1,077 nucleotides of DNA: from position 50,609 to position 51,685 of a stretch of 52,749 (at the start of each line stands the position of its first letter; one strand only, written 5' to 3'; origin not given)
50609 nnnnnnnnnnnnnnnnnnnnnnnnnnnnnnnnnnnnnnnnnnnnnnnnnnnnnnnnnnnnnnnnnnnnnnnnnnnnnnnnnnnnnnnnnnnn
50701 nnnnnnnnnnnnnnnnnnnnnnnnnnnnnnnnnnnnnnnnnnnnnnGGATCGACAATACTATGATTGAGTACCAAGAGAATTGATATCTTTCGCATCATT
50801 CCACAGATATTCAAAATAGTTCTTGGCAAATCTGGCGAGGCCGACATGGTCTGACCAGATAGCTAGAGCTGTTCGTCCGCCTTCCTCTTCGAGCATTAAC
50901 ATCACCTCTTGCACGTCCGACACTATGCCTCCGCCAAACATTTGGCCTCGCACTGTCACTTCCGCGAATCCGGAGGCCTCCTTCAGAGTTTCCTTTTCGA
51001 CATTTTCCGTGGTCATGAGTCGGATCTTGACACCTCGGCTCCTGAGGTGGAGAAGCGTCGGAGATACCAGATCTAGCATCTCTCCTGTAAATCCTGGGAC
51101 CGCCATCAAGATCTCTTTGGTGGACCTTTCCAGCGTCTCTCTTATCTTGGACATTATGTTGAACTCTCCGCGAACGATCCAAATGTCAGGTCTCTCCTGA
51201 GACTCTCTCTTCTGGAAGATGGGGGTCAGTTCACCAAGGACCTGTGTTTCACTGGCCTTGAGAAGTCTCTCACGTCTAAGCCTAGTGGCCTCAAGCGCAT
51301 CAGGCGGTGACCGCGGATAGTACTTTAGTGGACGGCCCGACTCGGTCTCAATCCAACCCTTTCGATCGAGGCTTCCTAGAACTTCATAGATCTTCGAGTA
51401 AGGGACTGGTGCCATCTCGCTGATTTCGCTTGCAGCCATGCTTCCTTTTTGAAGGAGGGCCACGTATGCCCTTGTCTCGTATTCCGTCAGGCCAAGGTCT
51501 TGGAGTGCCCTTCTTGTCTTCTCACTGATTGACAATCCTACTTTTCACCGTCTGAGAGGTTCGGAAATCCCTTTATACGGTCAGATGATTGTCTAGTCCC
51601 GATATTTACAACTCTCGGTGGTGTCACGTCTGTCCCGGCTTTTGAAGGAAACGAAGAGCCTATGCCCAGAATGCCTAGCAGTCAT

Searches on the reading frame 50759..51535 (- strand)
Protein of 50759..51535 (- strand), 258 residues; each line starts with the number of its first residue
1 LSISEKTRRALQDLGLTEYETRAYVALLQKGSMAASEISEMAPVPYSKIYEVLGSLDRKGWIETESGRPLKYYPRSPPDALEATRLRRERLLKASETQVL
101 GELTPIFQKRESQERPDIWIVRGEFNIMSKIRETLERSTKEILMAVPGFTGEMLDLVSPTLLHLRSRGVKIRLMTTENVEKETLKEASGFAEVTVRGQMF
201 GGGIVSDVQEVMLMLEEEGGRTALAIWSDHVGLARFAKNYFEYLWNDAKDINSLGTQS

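Call 8: search_protein_families(library=pfam, proteins=[window:50759-51535:-], max_evalue=0.001)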
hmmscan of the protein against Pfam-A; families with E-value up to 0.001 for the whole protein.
window:50759-51535:- (258 aa): 2 families
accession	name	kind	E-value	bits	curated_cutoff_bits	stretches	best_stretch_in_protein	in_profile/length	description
PF01978.25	TrmB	-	8.2e-24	83.7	25.6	1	11-77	1-67/68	Sugar-specific transcriptional regulator TrmB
PF11495.14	Regulator_TrmB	-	2.5e-08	33.9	22.2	1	118-252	2-136/233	Archaeal transcriptional regulator TrmB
